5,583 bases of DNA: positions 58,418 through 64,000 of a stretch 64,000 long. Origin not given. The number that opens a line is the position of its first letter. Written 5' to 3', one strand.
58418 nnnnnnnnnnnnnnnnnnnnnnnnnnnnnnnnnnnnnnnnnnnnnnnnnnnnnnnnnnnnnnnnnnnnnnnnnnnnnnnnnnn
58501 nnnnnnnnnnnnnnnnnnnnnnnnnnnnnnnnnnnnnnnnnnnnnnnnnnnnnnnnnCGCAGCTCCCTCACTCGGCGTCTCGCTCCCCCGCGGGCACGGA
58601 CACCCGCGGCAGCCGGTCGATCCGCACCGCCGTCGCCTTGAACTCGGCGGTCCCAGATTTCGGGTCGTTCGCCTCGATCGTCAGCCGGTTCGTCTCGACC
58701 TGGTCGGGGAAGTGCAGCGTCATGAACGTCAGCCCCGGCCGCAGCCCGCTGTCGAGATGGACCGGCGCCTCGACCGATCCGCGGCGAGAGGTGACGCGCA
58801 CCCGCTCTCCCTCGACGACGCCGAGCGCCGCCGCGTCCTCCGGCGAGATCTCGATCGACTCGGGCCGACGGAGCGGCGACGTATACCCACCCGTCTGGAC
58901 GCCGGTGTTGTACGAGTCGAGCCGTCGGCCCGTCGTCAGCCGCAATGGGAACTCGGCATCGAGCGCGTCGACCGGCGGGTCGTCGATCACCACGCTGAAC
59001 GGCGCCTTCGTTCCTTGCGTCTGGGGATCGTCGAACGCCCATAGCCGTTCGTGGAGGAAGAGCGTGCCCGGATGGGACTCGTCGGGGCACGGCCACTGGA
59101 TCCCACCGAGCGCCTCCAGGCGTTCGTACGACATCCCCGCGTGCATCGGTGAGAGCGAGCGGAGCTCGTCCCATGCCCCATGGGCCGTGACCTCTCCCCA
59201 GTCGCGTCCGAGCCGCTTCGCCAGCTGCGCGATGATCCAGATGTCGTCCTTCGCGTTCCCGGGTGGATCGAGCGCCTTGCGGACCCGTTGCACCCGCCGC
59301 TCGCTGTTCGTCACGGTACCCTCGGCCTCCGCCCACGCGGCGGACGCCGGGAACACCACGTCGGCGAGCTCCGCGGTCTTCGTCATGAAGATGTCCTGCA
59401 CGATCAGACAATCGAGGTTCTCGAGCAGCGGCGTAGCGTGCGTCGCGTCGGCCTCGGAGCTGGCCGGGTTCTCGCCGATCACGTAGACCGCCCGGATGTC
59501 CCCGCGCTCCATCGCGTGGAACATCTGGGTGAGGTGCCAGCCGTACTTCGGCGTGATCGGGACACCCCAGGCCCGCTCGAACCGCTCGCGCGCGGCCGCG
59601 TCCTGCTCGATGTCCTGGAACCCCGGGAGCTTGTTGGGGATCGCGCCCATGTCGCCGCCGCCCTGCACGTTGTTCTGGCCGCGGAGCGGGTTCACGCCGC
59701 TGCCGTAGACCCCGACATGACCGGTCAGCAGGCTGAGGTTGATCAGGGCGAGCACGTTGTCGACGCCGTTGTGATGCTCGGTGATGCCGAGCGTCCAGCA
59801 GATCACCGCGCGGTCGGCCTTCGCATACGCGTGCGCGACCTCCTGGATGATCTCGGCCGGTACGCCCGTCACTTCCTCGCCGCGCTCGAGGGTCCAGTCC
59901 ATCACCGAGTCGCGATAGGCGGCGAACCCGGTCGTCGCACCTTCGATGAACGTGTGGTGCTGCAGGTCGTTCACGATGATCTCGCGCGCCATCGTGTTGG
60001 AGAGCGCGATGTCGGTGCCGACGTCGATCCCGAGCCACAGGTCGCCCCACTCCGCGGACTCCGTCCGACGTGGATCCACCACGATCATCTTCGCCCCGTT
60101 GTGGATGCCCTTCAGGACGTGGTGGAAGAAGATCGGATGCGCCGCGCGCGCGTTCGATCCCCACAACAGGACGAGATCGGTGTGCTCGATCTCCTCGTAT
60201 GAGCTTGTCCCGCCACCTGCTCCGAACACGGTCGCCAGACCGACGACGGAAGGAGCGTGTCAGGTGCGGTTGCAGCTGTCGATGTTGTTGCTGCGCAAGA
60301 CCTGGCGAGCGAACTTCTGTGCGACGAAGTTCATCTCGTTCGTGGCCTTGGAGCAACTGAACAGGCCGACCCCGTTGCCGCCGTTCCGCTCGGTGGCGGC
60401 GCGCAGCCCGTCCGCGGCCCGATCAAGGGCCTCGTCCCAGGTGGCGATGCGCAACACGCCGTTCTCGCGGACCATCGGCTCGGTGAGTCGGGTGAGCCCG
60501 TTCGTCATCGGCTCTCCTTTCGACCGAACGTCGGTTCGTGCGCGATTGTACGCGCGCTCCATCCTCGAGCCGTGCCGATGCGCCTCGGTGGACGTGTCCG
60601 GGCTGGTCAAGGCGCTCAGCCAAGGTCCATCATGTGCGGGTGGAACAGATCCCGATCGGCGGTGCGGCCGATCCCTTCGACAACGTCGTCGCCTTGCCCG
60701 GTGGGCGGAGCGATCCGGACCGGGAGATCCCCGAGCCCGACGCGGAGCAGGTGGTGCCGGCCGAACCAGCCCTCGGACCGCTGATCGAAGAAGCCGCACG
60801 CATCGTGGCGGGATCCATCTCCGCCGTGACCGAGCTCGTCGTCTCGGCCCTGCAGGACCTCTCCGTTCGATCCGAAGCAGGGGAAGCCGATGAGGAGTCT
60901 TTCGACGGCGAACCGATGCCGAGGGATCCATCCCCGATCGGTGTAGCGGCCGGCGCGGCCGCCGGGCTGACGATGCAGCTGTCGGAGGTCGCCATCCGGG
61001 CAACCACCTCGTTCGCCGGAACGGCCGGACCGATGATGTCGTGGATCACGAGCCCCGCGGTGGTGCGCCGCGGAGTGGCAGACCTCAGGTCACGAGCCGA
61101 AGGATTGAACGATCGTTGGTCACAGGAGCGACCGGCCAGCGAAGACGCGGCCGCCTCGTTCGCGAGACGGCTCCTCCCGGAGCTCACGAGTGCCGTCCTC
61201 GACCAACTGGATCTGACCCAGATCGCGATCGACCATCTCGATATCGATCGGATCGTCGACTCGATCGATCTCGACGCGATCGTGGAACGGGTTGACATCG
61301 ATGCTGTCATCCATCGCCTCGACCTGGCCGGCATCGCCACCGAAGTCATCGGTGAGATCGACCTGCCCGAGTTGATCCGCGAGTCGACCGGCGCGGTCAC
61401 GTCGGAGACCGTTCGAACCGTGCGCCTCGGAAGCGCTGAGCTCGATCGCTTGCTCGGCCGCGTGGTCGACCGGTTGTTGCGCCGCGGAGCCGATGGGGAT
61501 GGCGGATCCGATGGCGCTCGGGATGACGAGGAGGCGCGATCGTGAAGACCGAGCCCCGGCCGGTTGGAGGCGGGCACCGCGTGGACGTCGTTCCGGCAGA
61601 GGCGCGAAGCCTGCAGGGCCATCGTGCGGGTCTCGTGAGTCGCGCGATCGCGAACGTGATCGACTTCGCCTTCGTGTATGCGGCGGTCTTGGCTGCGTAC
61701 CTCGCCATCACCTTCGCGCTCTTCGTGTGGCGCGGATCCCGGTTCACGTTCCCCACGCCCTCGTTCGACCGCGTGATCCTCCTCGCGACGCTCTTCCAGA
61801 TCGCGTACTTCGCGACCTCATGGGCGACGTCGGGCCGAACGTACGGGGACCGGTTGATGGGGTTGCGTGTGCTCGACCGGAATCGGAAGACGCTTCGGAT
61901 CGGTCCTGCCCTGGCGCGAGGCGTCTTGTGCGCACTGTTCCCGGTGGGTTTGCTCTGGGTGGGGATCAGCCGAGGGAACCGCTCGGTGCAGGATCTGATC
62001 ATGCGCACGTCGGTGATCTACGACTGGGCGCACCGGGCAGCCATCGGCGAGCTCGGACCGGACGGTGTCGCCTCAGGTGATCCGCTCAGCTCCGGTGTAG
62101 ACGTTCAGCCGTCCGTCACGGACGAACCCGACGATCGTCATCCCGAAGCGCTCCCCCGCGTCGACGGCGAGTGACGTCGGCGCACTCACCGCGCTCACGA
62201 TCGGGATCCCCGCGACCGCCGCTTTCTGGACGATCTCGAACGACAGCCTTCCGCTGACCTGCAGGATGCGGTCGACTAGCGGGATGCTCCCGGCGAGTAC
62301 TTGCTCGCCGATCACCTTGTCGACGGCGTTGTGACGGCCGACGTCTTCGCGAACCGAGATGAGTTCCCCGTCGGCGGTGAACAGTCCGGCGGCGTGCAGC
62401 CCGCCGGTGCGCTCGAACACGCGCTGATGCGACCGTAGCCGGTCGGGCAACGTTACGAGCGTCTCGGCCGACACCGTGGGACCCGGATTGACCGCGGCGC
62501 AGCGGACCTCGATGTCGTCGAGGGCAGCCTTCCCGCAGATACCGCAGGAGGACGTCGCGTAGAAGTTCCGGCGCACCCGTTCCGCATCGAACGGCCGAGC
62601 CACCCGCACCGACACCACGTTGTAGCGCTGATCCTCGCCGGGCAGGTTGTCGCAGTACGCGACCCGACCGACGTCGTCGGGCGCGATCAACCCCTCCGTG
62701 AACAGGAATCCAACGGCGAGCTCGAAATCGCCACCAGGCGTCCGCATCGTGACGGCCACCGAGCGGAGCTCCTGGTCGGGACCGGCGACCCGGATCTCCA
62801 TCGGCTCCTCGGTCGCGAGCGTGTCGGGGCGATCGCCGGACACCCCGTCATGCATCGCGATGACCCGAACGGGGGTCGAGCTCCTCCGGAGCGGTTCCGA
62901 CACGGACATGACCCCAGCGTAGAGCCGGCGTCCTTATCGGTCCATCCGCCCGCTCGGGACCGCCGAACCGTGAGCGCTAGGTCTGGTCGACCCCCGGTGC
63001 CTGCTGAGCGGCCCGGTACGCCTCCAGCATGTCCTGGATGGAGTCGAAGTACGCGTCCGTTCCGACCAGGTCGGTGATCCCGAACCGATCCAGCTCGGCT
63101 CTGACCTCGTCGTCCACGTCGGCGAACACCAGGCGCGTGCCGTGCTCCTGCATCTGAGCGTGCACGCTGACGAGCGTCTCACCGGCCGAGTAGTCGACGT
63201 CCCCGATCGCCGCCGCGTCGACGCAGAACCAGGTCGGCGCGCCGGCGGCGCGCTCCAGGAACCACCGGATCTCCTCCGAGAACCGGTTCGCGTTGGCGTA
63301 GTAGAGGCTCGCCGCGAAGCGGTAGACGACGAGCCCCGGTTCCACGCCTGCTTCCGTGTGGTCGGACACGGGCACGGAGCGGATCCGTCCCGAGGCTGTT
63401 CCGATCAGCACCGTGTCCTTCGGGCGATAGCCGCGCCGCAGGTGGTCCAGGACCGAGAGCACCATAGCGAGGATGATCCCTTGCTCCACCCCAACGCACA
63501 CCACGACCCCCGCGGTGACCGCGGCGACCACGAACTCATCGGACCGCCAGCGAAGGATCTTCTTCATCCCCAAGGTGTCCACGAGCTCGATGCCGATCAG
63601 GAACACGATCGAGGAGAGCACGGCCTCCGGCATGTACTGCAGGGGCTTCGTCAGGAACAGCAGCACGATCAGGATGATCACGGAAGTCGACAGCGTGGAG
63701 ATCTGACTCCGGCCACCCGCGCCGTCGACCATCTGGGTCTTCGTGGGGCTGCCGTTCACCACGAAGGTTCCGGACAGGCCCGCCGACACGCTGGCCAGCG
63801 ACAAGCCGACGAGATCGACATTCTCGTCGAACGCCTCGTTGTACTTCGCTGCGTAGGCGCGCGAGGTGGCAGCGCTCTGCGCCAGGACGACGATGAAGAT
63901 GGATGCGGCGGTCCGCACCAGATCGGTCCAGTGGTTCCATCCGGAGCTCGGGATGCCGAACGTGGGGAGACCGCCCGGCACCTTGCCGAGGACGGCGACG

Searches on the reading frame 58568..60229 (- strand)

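Call 75: search_protein_families(library=pfam, proteins=[window:58568-60229:-], max_evalue=0.0001)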
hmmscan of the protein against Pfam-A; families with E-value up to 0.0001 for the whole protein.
window:58568-60229:- (553 aa): 2 families
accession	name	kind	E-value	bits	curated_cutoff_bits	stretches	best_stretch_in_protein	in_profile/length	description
PF00384.28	Molybdopterin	-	1.4e-52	179.3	24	1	8-339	99-353/353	Molybdopterin oxidoreductase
PF01568.27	Molydop_binding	-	7.2e-29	100.5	26.8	1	429-533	1-109/110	Molydopterin dinucleotide binding domain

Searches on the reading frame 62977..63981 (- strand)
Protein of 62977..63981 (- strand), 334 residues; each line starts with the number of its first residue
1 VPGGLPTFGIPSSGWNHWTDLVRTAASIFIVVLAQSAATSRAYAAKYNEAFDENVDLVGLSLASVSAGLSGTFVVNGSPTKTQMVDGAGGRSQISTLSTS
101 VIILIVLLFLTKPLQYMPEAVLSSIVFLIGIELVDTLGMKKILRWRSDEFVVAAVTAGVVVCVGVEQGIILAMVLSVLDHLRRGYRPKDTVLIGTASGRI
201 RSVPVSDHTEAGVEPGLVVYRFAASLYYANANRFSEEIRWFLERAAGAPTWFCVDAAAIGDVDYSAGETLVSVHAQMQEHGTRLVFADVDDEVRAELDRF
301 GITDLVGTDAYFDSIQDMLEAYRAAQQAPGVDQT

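Call 75: search_protein_families(library=pfam, proteins=[window:62977-63981:-], max_evalue=0.0001)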
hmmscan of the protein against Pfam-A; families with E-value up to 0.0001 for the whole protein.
window:62977-63981:- (334 aa): 3 families
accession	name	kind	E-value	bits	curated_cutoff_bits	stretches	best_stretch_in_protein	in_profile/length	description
PF00916.26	Sulfate_transp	-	3.1e-30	105.6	23.2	1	1-156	224-380/380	Sulfate permease family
PF01740.26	STAS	-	1.3e-10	41.5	22.6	1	212-316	5-104/106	STAS domain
PF13466.11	STAS_2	-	9.9e-07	29.3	29.2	1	237-302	14-79/80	STAS domain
